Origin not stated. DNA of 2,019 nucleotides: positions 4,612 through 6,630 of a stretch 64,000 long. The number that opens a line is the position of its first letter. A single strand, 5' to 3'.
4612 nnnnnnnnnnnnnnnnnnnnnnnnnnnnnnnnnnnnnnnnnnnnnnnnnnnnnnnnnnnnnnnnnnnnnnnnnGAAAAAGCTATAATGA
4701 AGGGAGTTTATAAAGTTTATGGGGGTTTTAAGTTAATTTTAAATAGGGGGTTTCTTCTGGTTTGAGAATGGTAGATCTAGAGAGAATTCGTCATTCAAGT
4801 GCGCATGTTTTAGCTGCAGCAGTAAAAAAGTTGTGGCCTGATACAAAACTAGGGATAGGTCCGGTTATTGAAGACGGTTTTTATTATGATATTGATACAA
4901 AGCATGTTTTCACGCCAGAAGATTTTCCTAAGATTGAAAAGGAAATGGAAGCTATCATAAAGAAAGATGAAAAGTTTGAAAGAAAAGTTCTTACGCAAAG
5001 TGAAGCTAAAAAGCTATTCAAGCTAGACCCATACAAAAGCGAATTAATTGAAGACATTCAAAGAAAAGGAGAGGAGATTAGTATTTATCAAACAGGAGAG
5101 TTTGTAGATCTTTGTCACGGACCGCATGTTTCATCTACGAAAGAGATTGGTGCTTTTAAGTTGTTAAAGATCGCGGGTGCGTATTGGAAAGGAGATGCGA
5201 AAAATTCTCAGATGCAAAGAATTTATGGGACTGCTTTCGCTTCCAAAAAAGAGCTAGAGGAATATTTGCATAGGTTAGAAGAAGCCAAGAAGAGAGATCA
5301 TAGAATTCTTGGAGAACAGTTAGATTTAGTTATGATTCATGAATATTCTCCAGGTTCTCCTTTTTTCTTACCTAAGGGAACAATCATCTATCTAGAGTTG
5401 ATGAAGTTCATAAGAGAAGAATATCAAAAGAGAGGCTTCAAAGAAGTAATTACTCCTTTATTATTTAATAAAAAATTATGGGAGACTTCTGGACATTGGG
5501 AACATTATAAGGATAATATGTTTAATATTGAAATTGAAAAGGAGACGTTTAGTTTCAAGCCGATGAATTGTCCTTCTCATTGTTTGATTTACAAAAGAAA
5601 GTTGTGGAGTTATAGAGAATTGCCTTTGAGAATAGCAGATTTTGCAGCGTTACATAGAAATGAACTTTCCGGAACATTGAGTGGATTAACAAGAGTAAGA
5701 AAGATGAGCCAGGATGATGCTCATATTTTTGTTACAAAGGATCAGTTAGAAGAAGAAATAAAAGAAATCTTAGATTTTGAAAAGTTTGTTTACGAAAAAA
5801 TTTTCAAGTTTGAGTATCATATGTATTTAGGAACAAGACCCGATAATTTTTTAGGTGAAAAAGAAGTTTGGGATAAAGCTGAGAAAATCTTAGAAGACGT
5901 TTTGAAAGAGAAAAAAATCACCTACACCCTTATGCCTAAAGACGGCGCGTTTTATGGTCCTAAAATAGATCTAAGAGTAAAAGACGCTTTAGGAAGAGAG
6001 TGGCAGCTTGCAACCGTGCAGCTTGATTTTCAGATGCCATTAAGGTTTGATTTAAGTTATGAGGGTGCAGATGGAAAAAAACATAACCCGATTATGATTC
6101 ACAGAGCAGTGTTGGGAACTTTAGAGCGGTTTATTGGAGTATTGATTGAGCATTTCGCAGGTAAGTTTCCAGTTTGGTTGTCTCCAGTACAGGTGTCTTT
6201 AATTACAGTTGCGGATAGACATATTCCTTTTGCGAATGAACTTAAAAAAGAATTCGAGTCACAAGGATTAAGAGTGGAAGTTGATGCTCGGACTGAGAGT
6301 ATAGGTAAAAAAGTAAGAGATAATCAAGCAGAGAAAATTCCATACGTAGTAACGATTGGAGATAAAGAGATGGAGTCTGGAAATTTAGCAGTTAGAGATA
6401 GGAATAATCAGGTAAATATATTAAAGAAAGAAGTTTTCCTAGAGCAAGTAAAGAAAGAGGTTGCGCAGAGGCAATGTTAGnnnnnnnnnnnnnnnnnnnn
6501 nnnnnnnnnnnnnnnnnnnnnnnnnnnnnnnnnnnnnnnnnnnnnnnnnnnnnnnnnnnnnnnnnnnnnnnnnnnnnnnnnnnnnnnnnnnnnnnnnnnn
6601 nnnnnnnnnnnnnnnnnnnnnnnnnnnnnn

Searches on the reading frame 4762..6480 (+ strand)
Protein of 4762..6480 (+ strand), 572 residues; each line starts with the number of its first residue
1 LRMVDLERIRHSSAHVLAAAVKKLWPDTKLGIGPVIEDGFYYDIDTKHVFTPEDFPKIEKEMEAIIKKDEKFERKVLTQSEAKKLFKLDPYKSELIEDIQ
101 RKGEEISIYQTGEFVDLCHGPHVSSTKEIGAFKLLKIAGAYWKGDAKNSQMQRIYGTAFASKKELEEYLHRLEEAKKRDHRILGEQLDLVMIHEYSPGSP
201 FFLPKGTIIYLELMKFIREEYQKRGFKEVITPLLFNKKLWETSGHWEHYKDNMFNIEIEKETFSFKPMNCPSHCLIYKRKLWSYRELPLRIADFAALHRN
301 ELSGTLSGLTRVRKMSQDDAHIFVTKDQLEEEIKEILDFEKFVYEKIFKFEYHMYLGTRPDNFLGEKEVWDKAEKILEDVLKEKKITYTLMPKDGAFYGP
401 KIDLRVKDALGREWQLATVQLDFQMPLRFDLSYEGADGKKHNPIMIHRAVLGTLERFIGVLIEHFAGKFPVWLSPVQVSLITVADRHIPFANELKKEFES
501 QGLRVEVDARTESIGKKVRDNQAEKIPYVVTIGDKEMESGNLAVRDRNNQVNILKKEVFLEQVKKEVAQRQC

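Call 21: search_protein_families(library=pfam, proteins=[window:4762-6480:+], max_evalue=0.001)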
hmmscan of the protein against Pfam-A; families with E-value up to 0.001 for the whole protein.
window:4762-6480:+ (572 aa): 3 families
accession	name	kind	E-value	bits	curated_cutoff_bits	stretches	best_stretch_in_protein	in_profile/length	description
PF00587.30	tRNA-synt_2b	-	6.7e-42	144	29.3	1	255-465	2-179/179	tRNA synthetase class II core domain (G, H, P, S and T)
PF03129.25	HGTP_anticodon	-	9.6e-20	71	21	1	477-568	1-92/94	Anticodon binding domain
PF07973.19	tRNA_SAD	-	2.2e-17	63.2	24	1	106-155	1-44/44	Threonyl and Alanyl tRNA synthetase second additional domain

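Call 23: find_related_loci(query=window:4762-6480:+, collection=genome_contigs, flank=1000)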
Query window:4762-6480:+ (572 aa) in genome_contigs; peptide patterns used: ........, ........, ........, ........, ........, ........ (x = any residue, [..] = any of these).
600 stretches matched a pattern (row limit reached: there are more); 548 encode a relative of the query (tblastn E <= 1e-3); the best 80 are kept; 80 distinct loci.
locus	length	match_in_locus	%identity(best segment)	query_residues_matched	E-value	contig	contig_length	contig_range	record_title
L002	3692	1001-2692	54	10-570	0e+0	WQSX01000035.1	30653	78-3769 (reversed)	MAG: Oscillospiraceae bacterium isolate Co191P3bin39 JGI24695J34938_10000740, whole genome shotgun sequence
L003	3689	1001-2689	53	6-571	0e+0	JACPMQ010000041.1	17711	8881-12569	MAG: Candidatus Woesearchaeota archaeon isolate NC_groundwater_553_Ag_S-0.1um_36_10 S35_SO-1_scaffold_287622, whole geno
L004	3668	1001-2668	54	11-567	0e+0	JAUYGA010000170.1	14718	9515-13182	MAG: Nanoarchaeota archaeon isolate C21_metabat.bin.55 C21_k141_36245, whole genome shotgun sequence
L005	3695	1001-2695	51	6-567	0e+0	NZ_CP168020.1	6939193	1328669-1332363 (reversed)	Paenibacillus taichungensis strain Cl17b chromosome, complete genome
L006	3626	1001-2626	52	7-551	0e+0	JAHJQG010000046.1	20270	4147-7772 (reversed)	MAG: Nanoarchaeota archaeon isolate OS_PC_MetaG.mb.100 OS_PC_MetaG.mb.100_k141_483748, whole genome shotgun sequence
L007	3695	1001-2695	51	6-567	0e+0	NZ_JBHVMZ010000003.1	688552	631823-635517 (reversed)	Paenibacillus sp. NPDC057886 NPDC057886_T32_C2.ctg-0003, whole genome shotgun sequence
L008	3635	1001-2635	52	6-548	0e+0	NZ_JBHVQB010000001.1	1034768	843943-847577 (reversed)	Paenibacillus sp. NPDC057967 NPDC057967_T36_E4.ctg-0001, whole genome shotgun sequence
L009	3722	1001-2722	51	6-571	0e+0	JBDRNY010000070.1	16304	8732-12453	MAG: Candidatus Micrarchaeota archaeon isolate MEGAHIT-group-1.921 k141_11249746, whole genome shotgun sequence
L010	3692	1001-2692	53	5-571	0e+0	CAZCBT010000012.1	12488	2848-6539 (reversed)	MAG TPA_asm: Candidatus Woesearchaeota archaeon isolate binchicken_co19_519 genome assembly, contig: NODE_8519_length_12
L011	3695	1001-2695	51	6-567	0e+0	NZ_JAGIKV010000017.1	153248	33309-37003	Paenibacillus xylanexedens strain DSM 21292 Ga0454120_17, whole genome shotgun sequence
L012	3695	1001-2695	50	6-567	0e+0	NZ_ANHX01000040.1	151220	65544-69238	Paenibacillus sp. PAMC 26794 5104_40, whole genome shotgun sequence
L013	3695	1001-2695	50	6-567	0e+0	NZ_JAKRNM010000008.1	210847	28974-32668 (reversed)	Paenibacillus sp. ACRRY NODE_8_length_210847_cov_18.109075_pilon, whole genome shotgun sequence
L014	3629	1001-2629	52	6-546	0e+0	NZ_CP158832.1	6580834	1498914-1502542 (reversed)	Paenibacillus amylolyticus strain PAE5 chromosome, complete genome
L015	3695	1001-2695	50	6-567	0e+0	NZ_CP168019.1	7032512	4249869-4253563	Paenibacillus amylolyticus strain Cl19 chromosome, complete genome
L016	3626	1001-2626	52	6-545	0e+0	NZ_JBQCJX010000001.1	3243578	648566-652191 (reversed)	Paenibacillus sp. SAF-068 NODE_1_length_3243578_cov_551.610037, whole genome shotgun sequence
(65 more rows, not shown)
